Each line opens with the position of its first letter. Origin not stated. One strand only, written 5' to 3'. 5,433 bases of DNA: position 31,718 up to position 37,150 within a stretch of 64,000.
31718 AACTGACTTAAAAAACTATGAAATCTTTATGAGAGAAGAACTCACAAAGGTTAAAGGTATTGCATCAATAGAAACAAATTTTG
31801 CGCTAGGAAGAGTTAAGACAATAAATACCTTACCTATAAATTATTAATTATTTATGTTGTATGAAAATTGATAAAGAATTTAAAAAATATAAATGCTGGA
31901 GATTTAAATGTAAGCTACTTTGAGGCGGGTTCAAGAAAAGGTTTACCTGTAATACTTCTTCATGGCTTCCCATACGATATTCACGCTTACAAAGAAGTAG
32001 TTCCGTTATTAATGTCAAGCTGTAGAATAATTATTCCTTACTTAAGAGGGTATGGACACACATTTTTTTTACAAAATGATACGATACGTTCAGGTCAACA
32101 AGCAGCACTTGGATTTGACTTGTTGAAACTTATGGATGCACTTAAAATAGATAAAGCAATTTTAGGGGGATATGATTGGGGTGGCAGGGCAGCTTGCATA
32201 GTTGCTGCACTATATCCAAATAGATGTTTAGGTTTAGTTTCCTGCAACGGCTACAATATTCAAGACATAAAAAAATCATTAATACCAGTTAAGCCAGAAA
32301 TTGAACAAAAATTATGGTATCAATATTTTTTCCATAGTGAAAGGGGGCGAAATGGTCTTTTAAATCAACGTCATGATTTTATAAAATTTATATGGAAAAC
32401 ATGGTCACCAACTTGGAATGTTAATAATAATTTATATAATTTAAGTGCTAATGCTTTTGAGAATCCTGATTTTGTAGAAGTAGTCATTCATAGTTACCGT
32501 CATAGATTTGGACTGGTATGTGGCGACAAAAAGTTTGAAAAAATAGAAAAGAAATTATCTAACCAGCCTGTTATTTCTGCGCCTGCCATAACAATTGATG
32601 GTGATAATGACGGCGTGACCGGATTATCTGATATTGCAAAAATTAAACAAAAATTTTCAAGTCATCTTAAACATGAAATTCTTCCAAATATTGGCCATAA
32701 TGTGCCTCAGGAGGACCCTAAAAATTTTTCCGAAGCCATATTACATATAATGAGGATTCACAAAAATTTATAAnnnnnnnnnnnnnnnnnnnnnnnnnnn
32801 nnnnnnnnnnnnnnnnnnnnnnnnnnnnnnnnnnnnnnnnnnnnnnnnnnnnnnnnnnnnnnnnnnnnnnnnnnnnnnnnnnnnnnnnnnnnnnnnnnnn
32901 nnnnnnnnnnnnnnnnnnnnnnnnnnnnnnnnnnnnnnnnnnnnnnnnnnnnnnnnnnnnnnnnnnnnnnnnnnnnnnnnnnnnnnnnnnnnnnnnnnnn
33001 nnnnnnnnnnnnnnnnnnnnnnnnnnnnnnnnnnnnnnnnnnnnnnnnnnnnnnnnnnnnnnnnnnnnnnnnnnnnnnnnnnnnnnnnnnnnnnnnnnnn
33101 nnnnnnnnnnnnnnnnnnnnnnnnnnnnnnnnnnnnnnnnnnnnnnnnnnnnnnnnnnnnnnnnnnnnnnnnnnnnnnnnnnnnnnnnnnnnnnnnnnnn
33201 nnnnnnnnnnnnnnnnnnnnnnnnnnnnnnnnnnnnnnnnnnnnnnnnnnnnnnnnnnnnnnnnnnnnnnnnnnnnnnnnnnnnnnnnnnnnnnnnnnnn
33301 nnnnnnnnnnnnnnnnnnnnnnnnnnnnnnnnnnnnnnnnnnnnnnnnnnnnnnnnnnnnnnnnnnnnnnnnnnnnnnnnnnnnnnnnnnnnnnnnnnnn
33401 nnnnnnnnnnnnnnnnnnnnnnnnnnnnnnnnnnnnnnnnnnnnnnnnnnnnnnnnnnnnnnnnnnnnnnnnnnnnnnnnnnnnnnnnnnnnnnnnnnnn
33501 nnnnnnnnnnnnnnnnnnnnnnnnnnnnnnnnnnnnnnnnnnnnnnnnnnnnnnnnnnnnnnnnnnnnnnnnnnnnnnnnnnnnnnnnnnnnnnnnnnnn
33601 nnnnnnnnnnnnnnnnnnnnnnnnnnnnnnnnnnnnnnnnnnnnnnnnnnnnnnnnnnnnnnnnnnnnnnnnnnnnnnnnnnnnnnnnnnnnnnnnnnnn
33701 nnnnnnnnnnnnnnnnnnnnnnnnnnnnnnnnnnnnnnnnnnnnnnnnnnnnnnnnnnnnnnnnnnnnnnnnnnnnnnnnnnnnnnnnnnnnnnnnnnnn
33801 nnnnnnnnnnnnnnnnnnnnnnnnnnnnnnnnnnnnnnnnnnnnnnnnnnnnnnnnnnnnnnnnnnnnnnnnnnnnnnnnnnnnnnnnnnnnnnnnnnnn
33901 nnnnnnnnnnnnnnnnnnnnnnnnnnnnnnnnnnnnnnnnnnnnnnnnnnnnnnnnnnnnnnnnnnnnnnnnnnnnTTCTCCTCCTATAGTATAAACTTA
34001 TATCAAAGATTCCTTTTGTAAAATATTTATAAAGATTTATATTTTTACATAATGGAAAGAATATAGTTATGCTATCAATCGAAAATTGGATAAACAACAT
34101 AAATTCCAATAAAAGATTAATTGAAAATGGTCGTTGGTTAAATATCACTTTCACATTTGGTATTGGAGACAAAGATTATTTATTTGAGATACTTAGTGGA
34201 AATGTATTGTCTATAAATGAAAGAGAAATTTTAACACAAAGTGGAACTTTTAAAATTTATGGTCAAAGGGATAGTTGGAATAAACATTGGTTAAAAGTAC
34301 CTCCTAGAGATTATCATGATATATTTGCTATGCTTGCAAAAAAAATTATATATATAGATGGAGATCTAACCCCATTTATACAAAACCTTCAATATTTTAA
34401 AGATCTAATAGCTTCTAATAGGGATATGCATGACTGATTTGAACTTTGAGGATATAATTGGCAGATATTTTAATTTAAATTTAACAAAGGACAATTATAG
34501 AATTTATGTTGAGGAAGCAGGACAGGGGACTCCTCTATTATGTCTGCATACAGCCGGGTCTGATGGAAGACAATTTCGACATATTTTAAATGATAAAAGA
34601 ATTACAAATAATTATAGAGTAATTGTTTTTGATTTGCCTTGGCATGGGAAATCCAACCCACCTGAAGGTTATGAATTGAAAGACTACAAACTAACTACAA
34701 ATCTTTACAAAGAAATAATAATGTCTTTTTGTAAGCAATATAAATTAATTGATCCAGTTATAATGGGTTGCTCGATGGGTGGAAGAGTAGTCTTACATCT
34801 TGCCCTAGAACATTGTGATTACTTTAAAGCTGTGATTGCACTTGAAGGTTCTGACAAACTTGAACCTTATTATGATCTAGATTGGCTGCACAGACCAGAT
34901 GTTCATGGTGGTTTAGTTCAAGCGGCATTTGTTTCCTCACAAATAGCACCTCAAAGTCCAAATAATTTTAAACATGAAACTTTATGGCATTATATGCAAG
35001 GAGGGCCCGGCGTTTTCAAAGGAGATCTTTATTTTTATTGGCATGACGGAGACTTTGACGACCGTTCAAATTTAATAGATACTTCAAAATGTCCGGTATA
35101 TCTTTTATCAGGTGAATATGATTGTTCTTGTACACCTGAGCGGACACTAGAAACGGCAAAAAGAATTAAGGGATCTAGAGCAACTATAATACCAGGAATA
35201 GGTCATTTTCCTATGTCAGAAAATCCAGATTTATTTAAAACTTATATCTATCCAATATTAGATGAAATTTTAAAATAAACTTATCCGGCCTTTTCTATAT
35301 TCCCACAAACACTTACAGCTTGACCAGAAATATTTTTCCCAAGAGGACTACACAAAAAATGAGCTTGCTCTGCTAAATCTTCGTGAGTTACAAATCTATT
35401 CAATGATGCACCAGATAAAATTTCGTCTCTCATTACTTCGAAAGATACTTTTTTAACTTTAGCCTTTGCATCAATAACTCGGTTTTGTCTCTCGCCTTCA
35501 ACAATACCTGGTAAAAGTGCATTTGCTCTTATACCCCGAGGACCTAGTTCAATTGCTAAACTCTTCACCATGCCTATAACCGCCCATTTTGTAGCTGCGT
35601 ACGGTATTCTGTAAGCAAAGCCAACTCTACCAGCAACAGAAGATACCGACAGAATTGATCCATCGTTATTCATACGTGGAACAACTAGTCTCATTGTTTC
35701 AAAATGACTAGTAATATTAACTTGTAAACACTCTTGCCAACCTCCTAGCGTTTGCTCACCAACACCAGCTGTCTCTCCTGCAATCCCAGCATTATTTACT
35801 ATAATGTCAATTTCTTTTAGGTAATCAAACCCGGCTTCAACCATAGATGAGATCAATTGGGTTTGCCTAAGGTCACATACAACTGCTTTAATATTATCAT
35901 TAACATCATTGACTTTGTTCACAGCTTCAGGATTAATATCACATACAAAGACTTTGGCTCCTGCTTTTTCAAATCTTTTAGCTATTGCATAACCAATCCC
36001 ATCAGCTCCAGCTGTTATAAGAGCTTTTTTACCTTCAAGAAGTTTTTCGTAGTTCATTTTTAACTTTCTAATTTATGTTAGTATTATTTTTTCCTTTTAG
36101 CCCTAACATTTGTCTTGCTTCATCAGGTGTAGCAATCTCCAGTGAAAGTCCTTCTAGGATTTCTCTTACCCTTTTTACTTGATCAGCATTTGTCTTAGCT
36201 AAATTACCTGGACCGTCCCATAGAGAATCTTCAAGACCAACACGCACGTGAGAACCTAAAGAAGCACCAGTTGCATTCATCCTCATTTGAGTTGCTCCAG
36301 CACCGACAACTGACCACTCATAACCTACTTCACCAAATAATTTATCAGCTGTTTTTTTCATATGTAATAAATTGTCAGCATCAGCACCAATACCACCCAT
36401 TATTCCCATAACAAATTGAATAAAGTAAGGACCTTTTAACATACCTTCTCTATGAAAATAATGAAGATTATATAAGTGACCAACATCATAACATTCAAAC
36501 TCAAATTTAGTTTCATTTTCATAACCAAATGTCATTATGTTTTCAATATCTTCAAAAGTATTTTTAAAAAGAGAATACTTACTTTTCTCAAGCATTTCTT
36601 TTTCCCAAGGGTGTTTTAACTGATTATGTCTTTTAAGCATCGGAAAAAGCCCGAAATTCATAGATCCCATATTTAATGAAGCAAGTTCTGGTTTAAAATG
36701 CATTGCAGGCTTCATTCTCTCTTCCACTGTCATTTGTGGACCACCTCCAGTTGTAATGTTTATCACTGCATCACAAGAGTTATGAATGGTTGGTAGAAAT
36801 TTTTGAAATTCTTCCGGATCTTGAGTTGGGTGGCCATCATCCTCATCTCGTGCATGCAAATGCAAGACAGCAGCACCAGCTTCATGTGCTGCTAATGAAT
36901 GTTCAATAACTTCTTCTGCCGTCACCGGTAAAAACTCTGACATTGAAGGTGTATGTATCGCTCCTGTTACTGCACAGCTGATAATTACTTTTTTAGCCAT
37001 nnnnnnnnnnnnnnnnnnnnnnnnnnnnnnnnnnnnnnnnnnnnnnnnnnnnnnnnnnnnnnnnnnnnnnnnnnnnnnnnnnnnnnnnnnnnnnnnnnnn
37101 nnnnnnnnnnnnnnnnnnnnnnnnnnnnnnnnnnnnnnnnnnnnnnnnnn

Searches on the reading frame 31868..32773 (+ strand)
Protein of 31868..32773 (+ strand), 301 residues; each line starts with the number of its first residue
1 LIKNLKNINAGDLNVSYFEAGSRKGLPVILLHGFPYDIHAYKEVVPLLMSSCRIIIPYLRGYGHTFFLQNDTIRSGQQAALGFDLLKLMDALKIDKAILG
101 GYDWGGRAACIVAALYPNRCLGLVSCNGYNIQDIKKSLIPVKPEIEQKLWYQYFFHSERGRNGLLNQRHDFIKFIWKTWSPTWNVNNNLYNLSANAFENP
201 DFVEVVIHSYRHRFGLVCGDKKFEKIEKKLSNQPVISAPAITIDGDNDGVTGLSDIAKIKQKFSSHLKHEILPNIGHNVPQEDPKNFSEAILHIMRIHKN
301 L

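Call 3: search_protein_families(library=pfam, proteins=[window:31868-32773:+])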
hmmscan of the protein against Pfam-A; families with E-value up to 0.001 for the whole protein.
window:31868-32773:+ (301 aa): 2 families
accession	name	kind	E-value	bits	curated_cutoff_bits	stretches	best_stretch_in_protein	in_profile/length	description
PF00561.26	Abhydrolase_1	-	6.5e-21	75.5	25.8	1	27-279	2-240/245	alpha/beta hydrolase fold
PF12697.13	Abhydrolase_6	-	1.2e-05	26.5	26.3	1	28-289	1-216/217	Alpha/beta hydrolase family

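Call 4: search_protein_families(library=ncbifam, proteins=[window:31868-32773:+])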
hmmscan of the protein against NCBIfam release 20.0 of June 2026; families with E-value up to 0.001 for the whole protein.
window:31868-32773:+ (301 aa): 19 families
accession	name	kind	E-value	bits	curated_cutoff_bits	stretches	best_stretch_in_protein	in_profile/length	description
TIGR03695.1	menH_SHCHC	equivalog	3e-16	59.6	208.55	1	27-124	4-100/252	2-succinyl-6-hydroxy-2,4-cyclohexadiene-1-carboxylate synthase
NF002043.0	PRK00870.1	subfamily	7.4e-13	48.6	265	1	6-128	27-148/302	haloalkane dehalogenase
NF051488.1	bifunc_PcaDC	exception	7.8e-13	48.3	390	1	23-127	10-110/375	bifunctional 3-oxoadipate enol-lactonase/4-carboxymuconolactone decarboxylase PcaDC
NF011457.0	PRK14875.1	equivalog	9e-12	44.6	307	1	10-127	117-232/372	acetoin dehydrogenase dihydrolipoyllysine-residue acetyltransferase subunit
NF002938.0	PRK03592.1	equivalog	2.5e-11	43.5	241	1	6-127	13-128/298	haloalkane dehalogenase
TIGR02427.1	protocat_pcaD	equivalog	1.2e-10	41.2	255.85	1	21-127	8-111/251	3-oxoadipate enol-lactonase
NF050089.1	i_nPHAscl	equivalog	1.9e-10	40.3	300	1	23-134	16-128/288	intracellular short-chain-length polyhydroxyalkanoate depolymerase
NF008340.0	PRK11126.1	equivalog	8.3e-08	31.8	261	0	25-115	14-98/255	2-succinyl-6-hydroxy-2,4-cyclohexadiene-1-carboxylate synthase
TIGR03056.1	bchO_mg_che_rel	equivalog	9.4e-08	31.4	172.55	1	11-128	14-128/278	alpha/beta fold hydrolase BchO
NF045632.1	hydroxlase_HsaD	equivalog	4.5e-07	29.1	400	1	6-124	15-133/290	4,5:9,10-diseco-3-hydroxy-5,9,17-trioxoandrosta-1(10),2-diene-4-oate hydrolase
NF004514.1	PRK05855.1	equivalog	6.3e-07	28.3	455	1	9-107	6-103/578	SDR family oxidoreductase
TIGR03343.1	biphenyl_bphD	equivalog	7e-07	28.7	462.15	1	11-146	18-149/282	2-hydroxy-6-oxo-6-phenylhexa-2,4-dienoate hydrolase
NF007954.0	PRK10673.1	equivalog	8.6e-07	28.5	399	1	23-125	14-111/255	esterase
NF002873.0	PRK03204.1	equivalog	2.4e-06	27.1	466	1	24-128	33-134/286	haloalkane dehalogenase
TIGR01249.1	pro_imino_pep_1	equivalog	2.6e-06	26.8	259.75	1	15-124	17-124/307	prolyl aminopeptidase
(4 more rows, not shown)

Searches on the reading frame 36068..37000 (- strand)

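Call 61: search_protein_families(library=pfam, proteins=[window:36068-37000:-], max_evalue=0.0001)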
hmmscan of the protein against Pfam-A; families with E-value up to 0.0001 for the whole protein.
window:36068-37000:- (310 aa): 1 family
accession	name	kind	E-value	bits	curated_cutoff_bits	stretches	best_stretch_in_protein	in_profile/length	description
PF05853.18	BKACE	-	5.2e-104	347.9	24.8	1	4-301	1-274/274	beta-keto acid cleavage enzyme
